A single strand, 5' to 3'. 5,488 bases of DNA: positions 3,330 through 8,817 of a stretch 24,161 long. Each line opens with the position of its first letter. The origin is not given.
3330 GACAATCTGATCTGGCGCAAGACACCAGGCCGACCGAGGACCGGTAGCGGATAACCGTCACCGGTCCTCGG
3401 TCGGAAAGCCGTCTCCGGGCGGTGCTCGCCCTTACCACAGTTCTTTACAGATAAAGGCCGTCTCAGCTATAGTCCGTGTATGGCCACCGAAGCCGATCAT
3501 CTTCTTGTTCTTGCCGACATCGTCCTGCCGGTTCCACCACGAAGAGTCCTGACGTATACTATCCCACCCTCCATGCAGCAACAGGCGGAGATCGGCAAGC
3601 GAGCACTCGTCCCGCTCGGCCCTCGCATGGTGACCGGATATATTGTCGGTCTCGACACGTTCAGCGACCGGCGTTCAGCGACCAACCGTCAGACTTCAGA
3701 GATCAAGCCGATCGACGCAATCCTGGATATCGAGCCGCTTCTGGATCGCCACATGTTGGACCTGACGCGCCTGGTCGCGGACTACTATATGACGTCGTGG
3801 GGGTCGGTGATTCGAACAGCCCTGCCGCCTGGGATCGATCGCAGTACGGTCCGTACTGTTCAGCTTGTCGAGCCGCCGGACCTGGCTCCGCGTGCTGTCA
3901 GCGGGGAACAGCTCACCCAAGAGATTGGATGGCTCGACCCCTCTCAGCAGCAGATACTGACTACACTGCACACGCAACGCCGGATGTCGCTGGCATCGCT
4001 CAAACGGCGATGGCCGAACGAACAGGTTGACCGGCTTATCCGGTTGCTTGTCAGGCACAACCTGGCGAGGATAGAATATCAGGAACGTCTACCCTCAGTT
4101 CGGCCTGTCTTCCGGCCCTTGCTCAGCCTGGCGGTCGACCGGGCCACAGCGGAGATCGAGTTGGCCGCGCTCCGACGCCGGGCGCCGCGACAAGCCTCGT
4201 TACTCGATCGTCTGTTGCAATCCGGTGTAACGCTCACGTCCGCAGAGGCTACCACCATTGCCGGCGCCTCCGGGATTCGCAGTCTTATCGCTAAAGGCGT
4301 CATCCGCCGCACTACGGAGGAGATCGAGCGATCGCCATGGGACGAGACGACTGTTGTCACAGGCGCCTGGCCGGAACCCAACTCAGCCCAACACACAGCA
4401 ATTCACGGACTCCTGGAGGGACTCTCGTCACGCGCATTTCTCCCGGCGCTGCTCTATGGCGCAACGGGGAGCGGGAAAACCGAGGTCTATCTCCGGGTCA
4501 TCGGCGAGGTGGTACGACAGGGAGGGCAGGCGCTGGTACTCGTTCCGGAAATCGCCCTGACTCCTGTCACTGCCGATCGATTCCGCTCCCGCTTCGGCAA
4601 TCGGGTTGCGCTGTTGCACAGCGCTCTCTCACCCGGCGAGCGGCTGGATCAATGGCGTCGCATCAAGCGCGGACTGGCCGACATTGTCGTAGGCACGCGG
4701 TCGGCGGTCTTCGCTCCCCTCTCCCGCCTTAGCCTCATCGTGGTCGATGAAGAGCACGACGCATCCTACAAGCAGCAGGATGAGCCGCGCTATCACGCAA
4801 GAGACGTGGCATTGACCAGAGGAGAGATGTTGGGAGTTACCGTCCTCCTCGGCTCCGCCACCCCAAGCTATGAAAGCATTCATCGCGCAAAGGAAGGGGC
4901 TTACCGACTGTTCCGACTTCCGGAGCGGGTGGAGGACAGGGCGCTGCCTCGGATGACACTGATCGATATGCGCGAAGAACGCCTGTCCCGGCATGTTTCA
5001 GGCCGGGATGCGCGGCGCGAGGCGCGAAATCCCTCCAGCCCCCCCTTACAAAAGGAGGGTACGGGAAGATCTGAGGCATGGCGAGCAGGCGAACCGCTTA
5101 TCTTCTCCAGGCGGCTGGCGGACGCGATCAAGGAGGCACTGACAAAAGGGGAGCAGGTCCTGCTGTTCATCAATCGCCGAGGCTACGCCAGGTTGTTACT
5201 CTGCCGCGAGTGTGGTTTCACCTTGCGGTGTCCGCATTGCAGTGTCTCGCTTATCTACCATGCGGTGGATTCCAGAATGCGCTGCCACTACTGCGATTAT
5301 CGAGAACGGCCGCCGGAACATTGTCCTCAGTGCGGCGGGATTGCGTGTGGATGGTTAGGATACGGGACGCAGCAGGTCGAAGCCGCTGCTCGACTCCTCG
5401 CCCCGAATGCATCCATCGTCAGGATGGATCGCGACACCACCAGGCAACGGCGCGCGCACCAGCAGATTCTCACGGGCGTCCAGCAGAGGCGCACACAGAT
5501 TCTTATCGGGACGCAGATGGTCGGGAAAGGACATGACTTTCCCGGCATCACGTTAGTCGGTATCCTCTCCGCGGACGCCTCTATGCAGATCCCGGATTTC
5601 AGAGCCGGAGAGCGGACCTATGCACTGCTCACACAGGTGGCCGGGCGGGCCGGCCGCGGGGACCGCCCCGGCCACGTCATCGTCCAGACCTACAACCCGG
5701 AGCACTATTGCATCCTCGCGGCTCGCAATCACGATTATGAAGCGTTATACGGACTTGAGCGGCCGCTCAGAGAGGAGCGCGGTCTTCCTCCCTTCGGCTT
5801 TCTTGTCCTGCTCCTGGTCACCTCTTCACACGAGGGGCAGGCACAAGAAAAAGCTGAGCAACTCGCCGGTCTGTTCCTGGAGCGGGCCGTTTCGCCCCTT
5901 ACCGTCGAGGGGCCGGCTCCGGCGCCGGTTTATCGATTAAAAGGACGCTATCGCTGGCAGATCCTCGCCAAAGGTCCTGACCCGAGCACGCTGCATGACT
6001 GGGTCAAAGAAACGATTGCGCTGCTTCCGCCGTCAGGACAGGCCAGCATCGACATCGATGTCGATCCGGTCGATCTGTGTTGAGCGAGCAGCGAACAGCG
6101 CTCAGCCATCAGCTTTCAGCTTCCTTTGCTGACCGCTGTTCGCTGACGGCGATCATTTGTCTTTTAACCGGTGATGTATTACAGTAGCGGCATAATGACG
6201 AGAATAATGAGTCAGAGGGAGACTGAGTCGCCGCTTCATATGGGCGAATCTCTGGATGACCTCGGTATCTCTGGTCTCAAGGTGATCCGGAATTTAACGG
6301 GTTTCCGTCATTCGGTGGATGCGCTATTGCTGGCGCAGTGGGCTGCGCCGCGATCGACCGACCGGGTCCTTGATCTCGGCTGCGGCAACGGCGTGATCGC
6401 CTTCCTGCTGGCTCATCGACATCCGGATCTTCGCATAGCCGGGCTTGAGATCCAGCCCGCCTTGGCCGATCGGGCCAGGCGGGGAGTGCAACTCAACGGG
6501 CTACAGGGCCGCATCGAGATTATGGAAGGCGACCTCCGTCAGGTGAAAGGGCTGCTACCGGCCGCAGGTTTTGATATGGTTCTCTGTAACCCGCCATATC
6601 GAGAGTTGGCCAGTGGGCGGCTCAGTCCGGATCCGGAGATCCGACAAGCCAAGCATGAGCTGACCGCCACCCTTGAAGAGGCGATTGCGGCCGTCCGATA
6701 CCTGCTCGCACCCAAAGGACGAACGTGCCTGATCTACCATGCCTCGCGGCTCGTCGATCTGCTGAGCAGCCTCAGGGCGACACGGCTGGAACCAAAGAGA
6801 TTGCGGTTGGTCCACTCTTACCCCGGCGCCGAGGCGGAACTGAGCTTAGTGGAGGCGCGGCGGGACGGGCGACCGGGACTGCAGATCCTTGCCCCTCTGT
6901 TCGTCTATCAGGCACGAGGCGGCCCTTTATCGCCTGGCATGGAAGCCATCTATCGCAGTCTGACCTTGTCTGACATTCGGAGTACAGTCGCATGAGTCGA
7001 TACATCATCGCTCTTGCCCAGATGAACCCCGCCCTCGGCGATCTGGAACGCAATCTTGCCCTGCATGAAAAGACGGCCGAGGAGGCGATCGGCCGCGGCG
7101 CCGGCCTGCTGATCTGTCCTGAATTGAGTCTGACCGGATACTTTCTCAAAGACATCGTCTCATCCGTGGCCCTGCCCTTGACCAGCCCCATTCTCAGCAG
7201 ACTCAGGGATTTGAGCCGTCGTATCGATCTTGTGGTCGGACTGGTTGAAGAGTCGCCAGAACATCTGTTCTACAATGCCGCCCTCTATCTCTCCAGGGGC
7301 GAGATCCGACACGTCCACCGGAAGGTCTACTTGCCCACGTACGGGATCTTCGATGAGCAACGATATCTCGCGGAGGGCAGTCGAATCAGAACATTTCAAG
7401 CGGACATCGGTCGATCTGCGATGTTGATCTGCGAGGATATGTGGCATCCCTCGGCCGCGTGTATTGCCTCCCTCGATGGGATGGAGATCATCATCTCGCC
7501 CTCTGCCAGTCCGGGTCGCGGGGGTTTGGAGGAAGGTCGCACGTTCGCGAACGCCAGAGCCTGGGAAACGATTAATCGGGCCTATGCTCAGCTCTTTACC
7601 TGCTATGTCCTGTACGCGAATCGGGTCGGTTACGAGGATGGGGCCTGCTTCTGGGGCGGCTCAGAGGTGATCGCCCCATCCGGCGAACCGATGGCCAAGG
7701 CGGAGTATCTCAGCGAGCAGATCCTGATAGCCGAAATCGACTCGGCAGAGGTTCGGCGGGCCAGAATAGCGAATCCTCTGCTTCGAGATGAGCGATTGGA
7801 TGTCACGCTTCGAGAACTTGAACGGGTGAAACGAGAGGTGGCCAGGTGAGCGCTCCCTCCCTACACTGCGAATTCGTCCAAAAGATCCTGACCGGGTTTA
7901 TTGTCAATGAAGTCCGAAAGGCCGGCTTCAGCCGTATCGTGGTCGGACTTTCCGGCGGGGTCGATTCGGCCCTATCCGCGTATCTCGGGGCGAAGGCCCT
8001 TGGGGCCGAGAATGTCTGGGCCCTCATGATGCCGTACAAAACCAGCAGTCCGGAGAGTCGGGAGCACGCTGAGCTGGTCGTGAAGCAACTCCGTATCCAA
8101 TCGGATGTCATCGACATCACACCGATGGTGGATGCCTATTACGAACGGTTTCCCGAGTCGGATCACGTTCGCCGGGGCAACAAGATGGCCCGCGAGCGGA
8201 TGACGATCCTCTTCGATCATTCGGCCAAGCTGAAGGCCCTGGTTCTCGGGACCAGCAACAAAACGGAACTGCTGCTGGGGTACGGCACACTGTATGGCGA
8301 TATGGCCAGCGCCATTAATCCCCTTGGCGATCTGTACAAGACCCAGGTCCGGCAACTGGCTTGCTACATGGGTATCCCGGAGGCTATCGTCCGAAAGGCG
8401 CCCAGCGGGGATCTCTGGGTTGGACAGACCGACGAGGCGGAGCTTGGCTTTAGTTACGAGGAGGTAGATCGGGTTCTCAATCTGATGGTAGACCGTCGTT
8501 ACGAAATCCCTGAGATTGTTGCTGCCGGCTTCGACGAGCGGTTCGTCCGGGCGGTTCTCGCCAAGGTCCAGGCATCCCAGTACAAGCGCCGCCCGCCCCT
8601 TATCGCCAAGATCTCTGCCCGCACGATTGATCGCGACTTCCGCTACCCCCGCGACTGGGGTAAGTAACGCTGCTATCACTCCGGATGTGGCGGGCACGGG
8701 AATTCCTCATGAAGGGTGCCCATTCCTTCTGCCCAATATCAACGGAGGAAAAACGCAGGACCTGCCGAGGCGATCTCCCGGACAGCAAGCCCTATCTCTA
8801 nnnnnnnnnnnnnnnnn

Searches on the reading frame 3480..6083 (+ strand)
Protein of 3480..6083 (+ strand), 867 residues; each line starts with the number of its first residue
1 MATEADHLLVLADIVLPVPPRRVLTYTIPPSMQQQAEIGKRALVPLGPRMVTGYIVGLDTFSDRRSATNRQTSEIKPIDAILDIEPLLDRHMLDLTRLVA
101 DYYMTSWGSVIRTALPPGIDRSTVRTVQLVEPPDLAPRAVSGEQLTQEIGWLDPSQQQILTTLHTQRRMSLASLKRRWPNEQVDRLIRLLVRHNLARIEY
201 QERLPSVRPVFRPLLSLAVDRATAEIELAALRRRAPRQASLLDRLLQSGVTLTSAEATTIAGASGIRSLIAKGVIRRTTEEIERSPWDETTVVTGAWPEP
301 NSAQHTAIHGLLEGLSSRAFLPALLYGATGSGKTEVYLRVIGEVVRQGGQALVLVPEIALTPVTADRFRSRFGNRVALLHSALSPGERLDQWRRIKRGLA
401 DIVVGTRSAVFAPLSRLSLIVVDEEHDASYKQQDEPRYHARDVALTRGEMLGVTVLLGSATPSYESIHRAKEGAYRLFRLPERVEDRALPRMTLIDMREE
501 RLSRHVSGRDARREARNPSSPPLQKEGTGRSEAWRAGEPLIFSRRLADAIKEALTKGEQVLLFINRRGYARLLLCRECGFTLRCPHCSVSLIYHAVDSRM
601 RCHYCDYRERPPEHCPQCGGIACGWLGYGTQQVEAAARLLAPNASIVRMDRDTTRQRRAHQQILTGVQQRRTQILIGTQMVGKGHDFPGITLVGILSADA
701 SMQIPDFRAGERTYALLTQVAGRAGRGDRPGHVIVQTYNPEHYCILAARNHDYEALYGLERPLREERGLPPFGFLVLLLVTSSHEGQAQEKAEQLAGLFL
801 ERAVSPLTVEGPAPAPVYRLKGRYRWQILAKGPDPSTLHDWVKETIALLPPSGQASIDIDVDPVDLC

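Call 82: search_protein_families(library=pfam, proteins=[window:3480-6083:+])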
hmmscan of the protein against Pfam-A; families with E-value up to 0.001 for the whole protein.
window:3480-6083:+ (867 aa): 6 families
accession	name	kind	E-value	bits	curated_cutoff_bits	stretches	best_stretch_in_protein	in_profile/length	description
PF17764.6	PriA_3primeBD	-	3.2e-23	81.9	22.7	1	13-116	1-96/96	3'DNA-binding domain (3'BD)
PF00270.35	DEAD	-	1.2e-20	74.3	26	1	303-468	3-165/167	DEAD/DEAH box helicase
PF18074.6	PriA_C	-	3.4e-19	69.9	26.9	1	771-863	1-95/95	Primosomal protein N C-terminal domain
PF04851.21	ResIII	-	2.1e-13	50.9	22.5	1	299-462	3-162/164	Type III restriction enzyme, res subunit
PF00271.37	Helicase_C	-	1.3e-12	48.4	23.5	1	633-726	28-108/110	Helicase conserved C-terminal domain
PF18319.7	Zn_ribbon_PriA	-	7.6e-10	39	26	1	584-610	1-27/27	PriA DNA helicase Cys-rich region (CRR) domain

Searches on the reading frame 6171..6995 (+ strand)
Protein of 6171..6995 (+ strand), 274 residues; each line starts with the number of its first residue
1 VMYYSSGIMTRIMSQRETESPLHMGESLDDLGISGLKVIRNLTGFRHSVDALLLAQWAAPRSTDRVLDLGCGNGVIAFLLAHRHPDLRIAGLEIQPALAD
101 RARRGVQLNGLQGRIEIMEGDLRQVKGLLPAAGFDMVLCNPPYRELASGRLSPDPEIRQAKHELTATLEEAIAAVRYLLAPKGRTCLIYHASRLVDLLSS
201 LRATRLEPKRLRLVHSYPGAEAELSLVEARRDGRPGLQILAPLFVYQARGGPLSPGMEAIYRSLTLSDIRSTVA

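Call 82: search_protein_families(library=pfam, proteins=[window:6171-6995:+])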
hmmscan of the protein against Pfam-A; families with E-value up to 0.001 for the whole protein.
window:6171-6995:+ (274 aa): 13 families
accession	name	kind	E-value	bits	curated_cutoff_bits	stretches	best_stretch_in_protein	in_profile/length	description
PF05175.20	MTS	-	1e-14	55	23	1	52-147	22-112/170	Methyltransferase small domain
PF13847.12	Methyltransf_31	-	4.7e-12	46.2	27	1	62-193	3-114/145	Methyltransferase domain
PF13649.12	Methyltransf_25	-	1.6e-11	45.2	27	1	66-140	1-71/97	Methyltransferase domain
PF08241.18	Methyltransf_11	-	1.2e-07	32.7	21.2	1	67-140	1-67/95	Methyltransferase domain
PF08242.18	Methyltransf_12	-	5.8e-07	30.6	30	1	67-140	1-72/98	Methyltransferase domain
PF05971.18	Methyltransf_10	-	4.9e-06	26.6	23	1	45-145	85-189/299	RNA methyltransferase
PF01170.24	UPF0020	-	2.6e-05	24.4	22.3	1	84-165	74-149/197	RMKL-like, methyltransferase domain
PF01135.25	PCMT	-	9.5e-05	22.7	20.3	1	61-138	72-147/210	Protein-L-isoaspartate(D-aspartate) O-methyltransferase (PCMT)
PF02390.23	Methyltransf_4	-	0.00013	21.9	24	1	66-137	5-76/173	Putative methyltransferase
PF13489.12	Methyltransf_23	-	0.00014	22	27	1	49-114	9-61/164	Methyltransferase domain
PF13679.12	Methyltransf_32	-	0.00021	21.7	27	1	53-125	16-92/143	Methyltransferase domain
PF02475.24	TRM5-TYW2_MTfase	-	0.00034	21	28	1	62-140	36-111/164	TRM5/TYW2 methyltransferase domain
PF07021.18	MetW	-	0.00043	20.4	21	1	62-144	13-86/193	Methionine biosynthesis protein MetW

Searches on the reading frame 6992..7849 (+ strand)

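Call 82: search_protein_families(library=pfam, proteins=[window:6992-7849:+])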
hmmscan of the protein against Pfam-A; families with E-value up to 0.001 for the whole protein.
window:6992-7849:+ (285 aa): 1 family
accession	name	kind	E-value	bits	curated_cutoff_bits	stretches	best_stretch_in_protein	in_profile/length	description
PF00795.27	CN_hydrolase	-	2.5e-41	142.1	23.2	1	6-258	2-255/256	Carbon-nitrogen hydrolase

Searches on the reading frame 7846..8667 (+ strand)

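Call 82: search_protein_families(library=pfam, proteins=[window:7846-8667:+])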
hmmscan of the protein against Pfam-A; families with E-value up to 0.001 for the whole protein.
window:7846-8667:+ (273 aa): 3 families
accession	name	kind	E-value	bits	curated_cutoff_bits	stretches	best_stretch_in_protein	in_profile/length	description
PF02540.23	NAD_synthase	-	3.9e-80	268.9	21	1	15-251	5-242/242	NAD synthase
PF03054.22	tRNA_Me_trans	-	1.1e-07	32.1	20.6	1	30-76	2-46/202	tRNA methyl transferase HUP domain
PF06508.19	QueC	-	0.00012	22.1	22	1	31-93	2-62/210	Queuosine biosynthesis protein QueC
